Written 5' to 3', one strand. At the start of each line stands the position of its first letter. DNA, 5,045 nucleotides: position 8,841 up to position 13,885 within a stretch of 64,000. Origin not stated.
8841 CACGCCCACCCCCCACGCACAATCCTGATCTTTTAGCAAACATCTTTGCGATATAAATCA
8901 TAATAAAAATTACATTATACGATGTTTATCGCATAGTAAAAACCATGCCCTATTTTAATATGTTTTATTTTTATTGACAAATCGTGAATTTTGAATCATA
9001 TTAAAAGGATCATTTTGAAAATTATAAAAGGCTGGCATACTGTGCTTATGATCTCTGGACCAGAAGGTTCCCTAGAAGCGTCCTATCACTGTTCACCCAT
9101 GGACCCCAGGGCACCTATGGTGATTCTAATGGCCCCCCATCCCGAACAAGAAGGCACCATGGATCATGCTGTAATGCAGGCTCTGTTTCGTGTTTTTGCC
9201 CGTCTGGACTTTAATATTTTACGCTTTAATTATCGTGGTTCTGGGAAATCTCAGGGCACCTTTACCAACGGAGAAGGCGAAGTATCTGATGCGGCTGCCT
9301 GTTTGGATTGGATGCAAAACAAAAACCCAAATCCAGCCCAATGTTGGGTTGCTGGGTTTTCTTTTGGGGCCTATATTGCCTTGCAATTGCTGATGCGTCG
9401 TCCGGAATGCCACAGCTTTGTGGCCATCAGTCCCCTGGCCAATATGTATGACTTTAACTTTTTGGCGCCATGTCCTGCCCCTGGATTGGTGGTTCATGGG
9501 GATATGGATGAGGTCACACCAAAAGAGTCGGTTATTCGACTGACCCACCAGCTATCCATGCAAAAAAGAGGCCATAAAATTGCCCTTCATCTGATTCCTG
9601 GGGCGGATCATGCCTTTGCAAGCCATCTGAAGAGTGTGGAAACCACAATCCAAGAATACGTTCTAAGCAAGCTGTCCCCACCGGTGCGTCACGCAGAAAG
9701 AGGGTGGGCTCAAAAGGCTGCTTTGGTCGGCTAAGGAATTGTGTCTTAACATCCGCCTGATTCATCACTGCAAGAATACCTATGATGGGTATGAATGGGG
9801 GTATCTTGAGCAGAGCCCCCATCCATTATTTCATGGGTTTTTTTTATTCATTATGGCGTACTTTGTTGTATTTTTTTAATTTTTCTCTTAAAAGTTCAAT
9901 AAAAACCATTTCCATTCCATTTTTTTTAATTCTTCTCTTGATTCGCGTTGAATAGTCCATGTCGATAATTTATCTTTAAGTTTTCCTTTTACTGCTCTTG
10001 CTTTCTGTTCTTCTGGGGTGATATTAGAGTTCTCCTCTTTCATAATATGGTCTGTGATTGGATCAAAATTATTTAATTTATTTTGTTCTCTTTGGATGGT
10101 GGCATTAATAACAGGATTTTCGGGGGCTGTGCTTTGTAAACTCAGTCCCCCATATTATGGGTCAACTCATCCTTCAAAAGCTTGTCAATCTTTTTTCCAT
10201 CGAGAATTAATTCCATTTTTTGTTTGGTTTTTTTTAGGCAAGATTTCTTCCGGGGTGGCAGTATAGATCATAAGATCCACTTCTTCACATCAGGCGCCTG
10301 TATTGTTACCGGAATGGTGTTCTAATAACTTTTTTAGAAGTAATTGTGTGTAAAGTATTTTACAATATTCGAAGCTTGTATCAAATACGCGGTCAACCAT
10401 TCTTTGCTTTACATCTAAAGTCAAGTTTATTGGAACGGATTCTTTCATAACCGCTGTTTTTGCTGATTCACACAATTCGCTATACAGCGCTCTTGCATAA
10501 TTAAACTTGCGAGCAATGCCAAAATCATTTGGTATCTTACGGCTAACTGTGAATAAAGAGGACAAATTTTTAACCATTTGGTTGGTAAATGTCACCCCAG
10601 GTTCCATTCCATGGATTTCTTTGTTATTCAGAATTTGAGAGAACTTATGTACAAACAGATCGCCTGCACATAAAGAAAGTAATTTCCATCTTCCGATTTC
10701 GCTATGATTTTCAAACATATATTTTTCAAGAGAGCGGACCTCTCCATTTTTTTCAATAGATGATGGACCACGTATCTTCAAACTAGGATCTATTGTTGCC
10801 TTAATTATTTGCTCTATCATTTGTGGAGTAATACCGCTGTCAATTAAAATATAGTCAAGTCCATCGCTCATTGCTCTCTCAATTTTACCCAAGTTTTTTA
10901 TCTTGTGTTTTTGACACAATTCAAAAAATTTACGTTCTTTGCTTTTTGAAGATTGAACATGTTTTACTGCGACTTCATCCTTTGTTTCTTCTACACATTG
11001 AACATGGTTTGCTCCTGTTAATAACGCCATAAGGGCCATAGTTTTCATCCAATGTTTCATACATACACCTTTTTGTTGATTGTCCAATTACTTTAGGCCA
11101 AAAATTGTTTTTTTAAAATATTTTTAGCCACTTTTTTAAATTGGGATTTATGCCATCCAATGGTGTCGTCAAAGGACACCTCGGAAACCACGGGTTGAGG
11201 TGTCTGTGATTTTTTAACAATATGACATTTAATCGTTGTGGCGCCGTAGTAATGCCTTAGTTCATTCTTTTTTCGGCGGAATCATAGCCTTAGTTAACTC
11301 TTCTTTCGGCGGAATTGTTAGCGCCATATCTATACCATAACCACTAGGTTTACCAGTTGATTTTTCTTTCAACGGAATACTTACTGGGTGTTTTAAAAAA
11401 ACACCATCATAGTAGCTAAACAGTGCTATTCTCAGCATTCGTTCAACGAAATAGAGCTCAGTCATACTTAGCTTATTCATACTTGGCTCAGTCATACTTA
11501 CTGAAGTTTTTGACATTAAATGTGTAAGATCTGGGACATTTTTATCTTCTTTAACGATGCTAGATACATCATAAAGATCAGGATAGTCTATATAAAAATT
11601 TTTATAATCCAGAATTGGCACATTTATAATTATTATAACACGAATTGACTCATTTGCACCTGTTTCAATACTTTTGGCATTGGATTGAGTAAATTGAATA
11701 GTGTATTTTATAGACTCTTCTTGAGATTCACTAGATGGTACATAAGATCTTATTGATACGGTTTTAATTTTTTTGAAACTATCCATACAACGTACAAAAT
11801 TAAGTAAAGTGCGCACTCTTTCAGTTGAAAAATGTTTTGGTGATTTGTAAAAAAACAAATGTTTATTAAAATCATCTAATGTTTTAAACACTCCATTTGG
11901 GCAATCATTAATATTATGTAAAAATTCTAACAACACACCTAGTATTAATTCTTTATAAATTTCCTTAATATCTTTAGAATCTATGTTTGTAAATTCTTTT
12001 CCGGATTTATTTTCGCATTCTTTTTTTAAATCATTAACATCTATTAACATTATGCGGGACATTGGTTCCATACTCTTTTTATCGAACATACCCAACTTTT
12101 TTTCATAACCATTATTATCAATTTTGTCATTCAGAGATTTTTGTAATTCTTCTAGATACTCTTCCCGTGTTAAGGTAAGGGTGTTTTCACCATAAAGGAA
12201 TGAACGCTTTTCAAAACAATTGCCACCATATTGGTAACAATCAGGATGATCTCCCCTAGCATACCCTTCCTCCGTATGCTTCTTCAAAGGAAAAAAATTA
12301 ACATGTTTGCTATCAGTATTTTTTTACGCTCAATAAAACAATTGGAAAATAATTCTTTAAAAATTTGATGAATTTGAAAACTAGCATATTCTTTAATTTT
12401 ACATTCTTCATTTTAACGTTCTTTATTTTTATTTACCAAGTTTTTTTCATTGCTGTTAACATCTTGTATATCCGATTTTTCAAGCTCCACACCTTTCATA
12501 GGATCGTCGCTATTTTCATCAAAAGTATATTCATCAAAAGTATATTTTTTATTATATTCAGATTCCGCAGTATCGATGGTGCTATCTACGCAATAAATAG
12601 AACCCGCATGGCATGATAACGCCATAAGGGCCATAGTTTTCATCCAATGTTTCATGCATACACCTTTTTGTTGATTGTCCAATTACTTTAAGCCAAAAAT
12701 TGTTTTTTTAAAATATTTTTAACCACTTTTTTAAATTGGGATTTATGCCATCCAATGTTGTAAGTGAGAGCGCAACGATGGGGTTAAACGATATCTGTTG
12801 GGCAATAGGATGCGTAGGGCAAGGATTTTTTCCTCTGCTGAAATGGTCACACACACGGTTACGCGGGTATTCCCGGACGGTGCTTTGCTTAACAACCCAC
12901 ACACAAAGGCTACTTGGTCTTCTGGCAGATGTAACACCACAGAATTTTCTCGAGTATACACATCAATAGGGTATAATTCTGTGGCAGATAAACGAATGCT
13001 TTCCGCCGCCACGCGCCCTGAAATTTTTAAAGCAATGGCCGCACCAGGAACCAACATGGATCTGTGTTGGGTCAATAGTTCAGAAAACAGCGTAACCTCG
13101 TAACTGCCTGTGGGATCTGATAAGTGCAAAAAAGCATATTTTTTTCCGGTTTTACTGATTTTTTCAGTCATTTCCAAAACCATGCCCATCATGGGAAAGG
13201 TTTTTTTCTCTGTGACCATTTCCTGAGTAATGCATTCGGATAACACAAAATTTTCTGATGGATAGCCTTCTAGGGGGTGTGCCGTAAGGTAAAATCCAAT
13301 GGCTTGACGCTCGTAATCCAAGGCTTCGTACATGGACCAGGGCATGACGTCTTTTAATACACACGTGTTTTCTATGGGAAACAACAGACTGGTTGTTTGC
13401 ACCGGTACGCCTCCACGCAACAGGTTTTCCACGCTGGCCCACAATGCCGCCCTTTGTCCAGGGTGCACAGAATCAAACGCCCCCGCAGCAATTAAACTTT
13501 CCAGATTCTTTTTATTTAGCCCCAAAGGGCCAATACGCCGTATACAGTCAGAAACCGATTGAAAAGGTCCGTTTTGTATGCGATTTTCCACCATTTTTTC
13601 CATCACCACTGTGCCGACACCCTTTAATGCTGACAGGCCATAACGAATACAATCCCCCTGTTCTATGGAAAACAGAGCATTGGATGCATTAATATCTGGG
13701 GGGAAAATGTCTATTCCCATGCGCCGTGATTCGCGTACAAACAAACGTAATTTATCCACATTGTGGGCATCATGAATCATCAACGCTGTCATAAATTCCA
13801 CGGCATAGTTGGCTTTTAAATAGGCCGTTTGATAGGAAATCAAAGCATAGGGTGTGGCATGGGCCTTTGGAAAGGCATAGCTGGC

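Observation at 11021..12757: Duplicated 142-bp cassette (dnaE 3' end, promoter region, SD, signal peptide) heading two unrelated secreted proteins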

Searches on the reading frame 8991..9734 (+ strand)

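Call 6: search_protein_families(library=pfam, proteins=[window:8991-9734:+], max_evalue=1)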
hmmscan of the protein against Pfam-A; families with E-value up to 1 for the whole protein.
window:8991-9734:+ (247 aa): 14 families
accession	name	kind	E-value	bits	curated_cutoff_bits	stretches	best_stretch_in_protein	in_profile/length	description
PF00326.27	Peptidase_S9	-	1.9e-13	50.9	22.6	2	66-145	7-94/213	Prolyl oligopeptidase family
PF12146.15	Hydrolase_4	-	6e-13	49.1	27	2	61-151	19-112/239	Serine aminopeptidase, S33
PF00561.26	Abhydrolase_1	-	7.8e-12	45.8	25.8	1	65-157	19-111/245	alpha/beta hydrolase fold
PF02129.25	Peptidase_S15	-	1.1e-10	42.1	23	1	41-154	19-134/262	X-Pro dipeptidyl-peptidase (S15 family)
PF01738.24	DLH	-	2.9e-09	37.3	21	1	95-215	74-194/217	Dienelactone hydrolase family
PF20408.4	Abhydrolase_11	-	8.8e-07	29.3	27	1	56-219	14-177/193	Alpha/beta hydrolase domain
PF12697.13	Abhydrolase_6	-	7.7e-05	23.9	26.3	1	71-155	19-94/217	Alpha/beta hydrolase family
PF07859.19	Abhydrolase_3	-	0.0053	17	25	1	98-137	49-92/210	alpha/beta hydrolase fold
PF05677.18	DUF818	-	0.009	15.5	20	1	64-132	162-231/365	Chlamydia CHLPS protein (DUF818)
PF00756.26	Esterase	-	0.0093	16.2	22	1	108-151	106-151/251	Putative esterase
PF03959.19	FSH1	-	0.041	14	21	1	120-193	105-192/211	Serine hydrolase (FSH1)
PF12740.14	PETase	-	0.063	13.1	28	1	118-226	127-227/263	PET hydrolase-like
PF02230.22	Abhydrolase_2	-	0.089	13.1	23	1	116-210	105-202/217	Phospholipase/Carboxylesterase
PF20434.5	BD-FAE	-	0.13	12.2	26.8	0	58-131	32-104/215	BD-FAE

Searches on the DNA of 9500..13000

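Call 31: search_rna_families(source=window, start=9500, end=13000, threshold=evalue, max_evalue=1)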
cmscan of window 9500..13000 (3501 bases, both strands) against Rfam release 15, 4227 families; matches with E-value up to 1: 1.
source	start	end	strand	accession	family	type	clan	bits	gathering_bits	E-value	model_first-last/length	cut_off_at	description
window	11103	11170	-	RF00521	SAM_alpha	Cis-reg; riboswitch;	-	17.8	36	0.88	1-79/79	no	Alpha-proteobacteria SAM riboswitch aptamer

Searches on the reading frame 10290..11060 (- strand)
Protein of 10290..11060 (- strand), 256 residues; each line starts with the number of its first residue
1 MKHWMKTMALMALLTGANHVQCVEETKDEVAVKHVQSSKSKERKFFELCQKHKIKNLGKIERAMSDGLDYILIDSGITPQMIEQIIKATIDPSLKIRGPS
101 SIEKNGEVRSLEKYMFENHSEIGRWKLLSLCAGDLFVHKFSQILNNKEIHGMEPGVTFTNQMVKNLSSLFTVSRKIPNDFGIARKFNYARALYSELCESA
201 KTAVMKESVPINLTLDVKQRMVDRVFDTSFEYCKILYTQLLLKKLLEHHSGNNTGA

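Call 6: search_protein_families(library=pfam, proteins=[window:10290-11060:-], max_evalue=1)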
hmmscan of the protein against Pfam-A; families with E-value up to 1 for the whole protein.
window:10290-11060:- (256 aa): 0 families

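Call 15: find_homologous_proteins(query=window:10290-11060:-, max_evalue=0.01)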
Query window:10290-11060:- (256 aa): 2 proteins with E <= 0.01 among 405 candidates.
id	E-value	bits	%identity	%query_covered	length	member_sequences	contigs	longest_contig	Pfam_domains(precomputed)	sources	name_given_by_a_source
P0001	1.6e-160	550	100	97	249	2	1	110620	-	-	-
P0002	2.6e-98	346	66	89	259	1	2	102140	-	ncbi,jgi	jgi:hypothetical protein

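Call 16: find_encoding_contigs(protein=P0002, flank=8000, max_places=4)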
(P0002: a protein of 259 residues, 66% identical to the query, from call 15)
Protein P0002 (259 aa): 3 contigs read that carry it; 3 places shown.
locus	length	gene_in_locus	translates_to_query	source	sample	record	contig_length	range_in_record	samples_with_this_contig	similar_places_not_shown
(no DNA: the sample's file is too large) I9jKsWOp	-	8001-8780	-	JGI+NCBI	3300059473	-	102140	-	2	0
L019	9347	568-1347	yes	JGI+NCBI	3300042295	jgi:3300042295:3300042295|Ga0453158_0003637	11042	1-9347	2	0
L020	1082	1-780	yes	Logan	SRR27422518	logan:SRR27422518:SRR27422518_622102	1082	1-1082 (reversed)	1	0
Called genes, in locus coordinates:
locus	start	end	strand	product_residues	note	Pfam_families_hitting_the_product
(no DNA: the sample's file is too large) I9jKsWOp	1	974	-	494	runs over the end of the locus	PF02934:GatB_N, PF02637:GatB_Yqey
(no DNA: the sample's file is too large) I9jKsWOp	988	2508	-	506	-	PF01425:Amidase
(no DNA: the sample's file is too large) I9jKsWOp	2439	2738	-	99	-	PF02686:GatC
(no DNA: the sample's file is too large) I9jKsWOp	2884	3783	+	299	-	PF01565:FAD_binding_4, PF02873:MurB_C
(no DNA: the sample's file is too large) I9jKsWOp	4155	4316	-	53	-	PF00471:Ribosomal_L33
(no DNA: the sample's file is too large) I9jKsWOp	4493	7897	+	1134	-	PF02811:PHP, PF07733:DNA_pol3_alpha, PF17657:DNA_pol3_finger, PF14579:HHH_6, PF01336:tRNA_anti-codon (faint)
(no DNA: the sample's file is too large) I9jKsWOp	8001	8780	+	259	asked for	-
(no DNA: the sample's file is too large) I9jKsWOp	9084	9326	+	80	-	-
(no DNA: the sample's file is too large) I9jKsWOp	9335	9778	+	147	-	-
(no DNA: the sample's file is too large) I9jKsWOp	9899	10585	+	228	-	-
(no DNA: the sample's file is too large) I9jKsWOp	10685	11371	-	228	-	PF02129:Peptidase_S15, PF00561:Abhydrolase_1, PF12146:Hydrolase_4, PF20408:Abhydrolase_11 (weak), PF00326:Peptidase_S9 (weak), PF01738:DLH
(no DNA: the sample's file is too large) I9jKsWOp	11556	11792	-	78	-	-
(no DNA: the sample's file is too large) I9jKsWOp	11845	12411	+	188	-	PF13238:AAA_18 (weak), PF01202:SKI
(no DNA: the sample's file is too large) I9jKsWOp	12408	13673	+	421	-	PF01595:CNNM, PF00571:CBS, PF03471:CorC_HlyC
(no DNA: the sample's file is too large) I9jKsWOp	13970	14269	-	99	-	-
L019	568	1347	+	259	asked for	-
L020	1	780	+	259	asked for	?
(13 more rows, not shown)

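Call 39: search_protein_families(library=ncbifam, proteins=[window:10290-11060:-], max_evalue=1)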
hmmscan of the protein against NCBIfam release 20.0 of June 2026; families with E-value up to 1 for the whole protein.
window:10290-11060:- (256 aa): 0 families

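Call 43: predict_structure(alignment_id=A1)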
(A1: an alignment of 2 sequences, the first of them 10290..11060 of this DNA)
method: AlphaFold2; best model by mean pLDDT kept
length: 256 residues; sequences in the alignment: 2
mean_pLDDT: 36.2   pTM: 0.22
mean pLDDT of the five models: 36.2, 35.6, 34.0, 33.9, 33.6
residues with pLDDT >= 90: 0; 70-90: 5; 50-70: 17; < 50: 234
segments of 3 or more residues with pLDDT < 50: 1-90, 118-256
pLDDT, mean of each block of 10 residues (from residue 1): 24 25 24 27 32 28 29 36 45 59 66 47 29 38 43 41 39 32 35 39 34 34 33 37 33 30
secondary structure, 60 per line:
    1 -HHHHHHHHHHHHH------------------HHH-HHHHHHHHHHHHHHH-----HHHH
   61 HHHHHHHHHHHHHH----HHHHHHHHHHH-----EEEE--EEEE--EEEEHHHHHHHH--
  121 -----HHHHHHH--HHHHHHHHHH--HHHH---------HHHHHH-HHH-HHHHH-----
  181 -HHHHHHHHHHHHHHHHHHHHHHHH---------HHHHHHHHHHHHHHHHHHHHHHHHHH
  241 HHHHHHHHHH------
elements in order: H2-14 H37-51 H57-74 H79-89 E95-98 E101-104 E107-110 H111-118 H126-132 H135-144 H147-150 H160-165 H171-175 H182-205 H215-250

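Call 69: find_related_loci(query=A1, collection=metagenome_contigs, flank=6000)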
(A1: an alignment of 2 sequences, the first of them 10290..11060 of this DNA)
Query A1 (256 aa) in metagenome_contigs; peptide patterns used: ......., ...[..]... (x = any residue, [..] = any of these).
560 stretches matched a pattern, but none encodes a relative of the query by tblastn (E <= 1e-3).

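Call 72: search_protein_families(library=phrogs, proteins=[window:10290-11060:-], max_evalue=0.1)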
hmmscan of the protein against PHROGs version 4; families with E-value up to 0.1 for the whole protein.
window:10290-11060:- (256 aa): 0 families

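Call 73: search_protein_families(library=padloc, proteins=[window:10290-11060:-], max_evalue=0.1)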
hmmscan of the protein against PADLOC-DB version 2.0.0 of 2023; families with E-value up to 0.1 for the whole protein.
window:10290-11060:- (256 aa): 0 families

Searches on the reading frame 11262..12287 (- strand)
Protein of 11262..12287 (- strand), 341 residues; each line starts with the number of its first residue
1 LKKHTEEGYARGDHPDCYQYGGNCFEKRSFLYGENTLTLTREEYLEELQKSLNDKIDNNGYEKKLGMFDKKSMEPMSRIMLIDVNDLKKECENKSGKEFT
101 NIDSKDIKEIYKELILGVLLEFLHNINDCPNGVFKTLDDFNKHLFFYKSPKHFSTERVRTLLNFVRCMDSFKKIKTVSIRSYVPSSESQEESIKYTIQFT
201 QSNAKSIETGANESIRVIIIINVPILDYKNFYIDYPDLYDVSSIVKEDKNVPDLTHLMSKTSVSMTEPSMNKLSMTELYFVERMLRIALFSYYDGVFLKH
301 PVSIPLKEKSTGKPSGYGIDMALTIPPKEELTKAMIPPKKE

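Call 6: search_protein_families(library=pfam, proteins=[window:11262-12287:-], max_evalue=1)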
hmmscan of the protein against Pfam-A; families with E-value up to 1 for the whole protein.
window:11262-12287:- (341 aa): 0 families

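Call 22: find_homologous_proteins(query=window:11262-12287:-, max_evalue=0.01)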
Query window:11262-12287:- (341 aa): 1 proteins with E <= 0.01 among 1529 candidates.
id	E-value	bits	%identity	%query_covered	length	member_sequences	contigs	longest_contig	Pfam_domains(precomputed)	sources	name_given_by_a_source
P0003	1.1e-224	763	100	100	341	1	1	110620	-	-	-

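Call 39: search_protein_families(library=ncbifam, proteins=[window:11262-12287:-], max_evalue=1)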
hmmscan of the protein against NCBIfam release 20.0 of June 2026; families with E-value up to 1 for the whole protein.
window:11262-12287:- (341 aa): 0 families

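Call 45: search_protein_representatives(protein=window:11262-12287:-)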
Query: 341 residues. Proteins with E-value up to 0.001 (for the whole library): 1; up to 1e-10: 1; up to 1e-30: 1. The best 1 are listed.
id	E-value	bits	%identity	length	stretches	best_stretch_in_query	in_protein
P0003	3.5e-225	762.9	100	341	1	1-341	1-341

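Call 72: search_protein_families(library=phrogs, proteins=[window:11262-12287:-], max_evalue=0.1)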
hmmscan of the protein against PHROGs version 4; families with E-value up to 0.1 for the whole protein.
window:11262-12287:- (341 aa): 1 family
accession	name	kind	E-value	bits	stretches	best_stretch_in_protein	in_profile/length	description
phrog_36942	-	unknown function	0.0032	18.5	1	87-125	44-82/130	-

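Call 73: search_protein_families(library=padloc, proteins=[window:11262-12287:-], max_evalue=0.1)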
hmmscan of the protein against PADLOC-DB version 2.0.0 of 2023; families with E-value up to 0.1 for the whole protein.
window:11262-12287:- (341 aa): 1 family
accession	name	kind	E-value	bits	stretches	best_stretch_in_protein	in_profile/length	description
PDLC04068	PD-T4-9_A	-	7.7e-05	20.9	1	135-243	82-185/187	-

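Call 74: search_solved_structures(query=window:11262-12287:-, max_evalue=1)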
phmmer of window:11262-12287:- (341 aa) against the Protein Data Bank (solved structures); distinct sequences matched with E-value up to 1: 6.
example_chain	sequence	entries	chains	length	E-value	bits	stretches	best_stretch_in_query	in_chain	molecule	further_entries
5byo_A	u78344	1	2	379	0.031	17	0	269-306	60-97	dTor_12x31L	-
4yxz_A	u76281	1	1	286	0.033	16.9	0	270-307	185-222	dTor_9x31L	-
7udl_A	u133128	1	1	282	0.18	14.5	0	187-223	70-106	Designed helical repeat protein (DHR) RPB_PLP1_R6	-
7udm_A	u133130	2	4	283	0.22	14.2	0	187-223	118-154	Designed helical repeat protein (DHR) RPB_PLP1_R6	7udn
3v5o_A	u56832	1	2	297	0.27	13.9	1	197-313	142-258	Dihydropteroate synthase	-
1tws_A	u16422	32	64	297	0.37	13.5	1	197-313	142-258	DHPS, Dihydropteroate synthase | Dihydropteroate synthase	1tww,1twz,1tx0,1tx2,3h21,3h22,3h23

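Call 81: predict_structure(protein=window:11262-12287:-)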
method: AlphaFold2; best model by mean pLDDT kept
length: 341 residues; sequences in the alignment: 1
mean_pLDDT: 38.0   pTM: 0.35
mean pLDDT of the five models: 38.0, 35.4, 33.5, 30.5, 27.7
residues with pLDDT >= 90: 0; 70-90: 7; 50-70: 94; < 50: 240
segments of 3 or more residues with pLDDT < 50: 1-40, 62-64, 78-85, 144-159, 172-341
pLDDT, mean of each block of 10 residues (from residue 1): 24 33 29 33 62 66 52 51 49 67 58 63 60 55 41 42 52 37 27 25 22 26 23 22 27 29 26 32 34 25 24 24 26 27 36
secondary structure, 60 per line:
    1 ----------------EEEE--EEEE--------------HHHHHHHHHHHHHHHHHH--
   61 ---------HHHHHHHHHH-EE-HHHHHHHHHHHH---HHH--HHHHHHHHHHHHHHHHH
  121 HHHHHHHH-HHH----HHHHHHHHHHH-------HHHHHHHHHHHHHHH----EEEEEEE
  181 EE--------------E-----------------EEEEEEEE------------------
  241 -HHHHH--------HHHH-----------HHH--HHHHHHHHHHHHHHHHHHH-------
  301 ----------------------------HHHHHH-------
elements in order: E17-20 E23-26 H41-58 H70-79 H84-95 H104-128 H137-147 H155-169 E174-182 E215-222 H242-246 H255-258 H275-293 H329-334

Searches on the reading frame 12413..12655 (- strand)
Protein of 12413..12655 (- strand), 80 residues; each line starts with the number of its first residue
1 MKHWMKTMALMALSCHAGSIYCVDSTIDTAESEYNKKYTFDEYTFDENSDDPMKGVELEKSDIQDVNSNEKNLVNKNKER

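Call 6: search_protein_families(library=pfam, proteins=[window:12413-12655:-], max_evalue=1)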
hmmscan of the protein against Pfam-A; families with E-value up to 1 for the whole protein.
window:12413-12655:- (80 aa): 1 family
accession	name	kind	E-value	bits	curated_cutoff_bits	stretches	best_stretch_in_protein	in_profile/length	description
PF21019.4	Spectrin_3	-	0.034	15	24.4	1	33-78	20-65/68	Spectrin-like repeat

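Call 33: find_homologous_proteins(query=window:12413-12655:-, max_evalue=10)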
Query window:12413-12655:- (80 aa): 2 proteins with E <= 10 among 3 candidates.
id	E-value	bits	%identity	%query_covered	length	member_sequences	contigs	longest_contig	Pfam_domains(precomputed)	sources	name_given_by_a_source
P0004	8.6e-41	155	100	91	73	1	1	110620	-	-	-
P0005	1.5e-9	55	77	44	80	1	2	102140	-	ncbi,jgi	jgi:hypothetical protein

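Call 39: search_protein_families(library=ncbifam, proteins=[window:12413-12655:-], max_evalue=1)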
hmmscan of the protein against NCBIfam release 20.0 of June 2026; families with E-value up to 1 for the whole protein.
window:12413-12655:- (80 aa): 0 families

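Call 72: search_protein_families(library=phrogs, proteins=[window:12413-12655:-], max_evalue=0.1)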
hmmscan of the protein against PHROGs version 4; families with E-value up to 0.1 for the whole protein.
window:12413-12655:- (80 aa): 0 families

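Call 73: search_protein_families(library=padloc, proteins=[window:12413-12655:-], max_evalue=0.1)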
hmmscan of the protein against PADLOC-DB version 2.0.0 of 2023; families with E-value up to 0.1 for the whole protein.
window:12413-12655:- (80 aa): 0 families

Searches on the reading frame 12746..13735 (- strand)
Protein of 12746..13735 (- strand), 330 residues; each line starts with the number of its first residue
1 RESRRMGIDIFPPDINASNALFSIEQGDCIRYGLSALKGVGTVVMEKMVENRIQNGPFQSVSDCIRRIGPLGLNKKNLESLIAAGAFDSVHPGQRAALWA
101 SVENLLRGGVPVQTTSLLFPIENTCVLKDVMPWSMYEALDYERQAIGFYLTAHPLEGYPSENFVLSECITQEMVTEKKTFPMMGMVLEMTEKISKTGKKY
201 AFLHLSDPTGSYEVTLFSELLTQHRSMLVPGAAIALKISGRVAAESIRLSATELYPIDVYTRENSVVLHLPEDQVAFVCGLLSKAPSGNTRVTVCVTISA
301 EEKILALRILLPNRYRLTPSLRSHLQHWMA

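Call 52: find_related_loci(query=window:12746-13735:-, collection=genome_contigs, flank=6000)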
Query window:12746-13735:- (330 aa) in genome_contigs; peptide patterns used: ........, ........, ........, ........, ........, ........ (x = any residue, [..] = any of these).
58 stretches matched a pattern; 6 encode a relative of the query (tblastn E <= 1e-3); 6 distinct loci.
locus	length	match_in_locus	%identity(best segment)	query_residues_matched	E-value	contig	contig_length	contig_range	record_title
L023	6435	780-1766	89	1-329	0e+0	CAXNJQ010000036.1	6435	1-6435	MAG: Holosporaceae bacterium isolate MsE-30apr19-253 genome assembly, contig: MsE-30apr19-C22669, whole genome shotgun s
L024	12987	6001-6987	85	1-329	0e+0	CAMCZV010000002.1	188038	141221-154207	MAG: Candidatus Finniella inopinata isolate ME-21oct19-116 genome assembly, contig: ME-21oct19-C58, whole genome shotgun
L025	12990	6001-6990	85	1-330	0e+0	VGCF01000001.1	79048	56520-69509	MAG: Alphaproteobacteria bacterium isolate M_surface_7_m2_013 M_surface_7_m2_013_Ga0194118_10000368, whole genome shotgu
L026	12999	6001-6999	68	1-329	6e-153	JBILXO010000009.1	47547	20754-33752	MAG: Holosporales bacterium isolate ME2018-10-31_3300042386_group8_bin141 Rohwer_bin1896_scaffold_172_c1, whole genome s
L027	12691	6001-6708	31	1-218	1e-27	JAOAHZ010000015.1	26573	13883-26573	MAG: Bacteroidia bacterium isolate SKW77 NODE_13_length_26573_cov_13.797366, whole genome shotgun sequence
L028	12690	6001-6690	28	2-217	1e-22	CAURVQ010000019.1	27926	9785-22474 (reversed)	MAG TPA_asm: uncultured Leptotrichiaceae bacterium isolate ERR9969154_bin.13_MetaWRAP_v1.3_MAG genome assembly, contig:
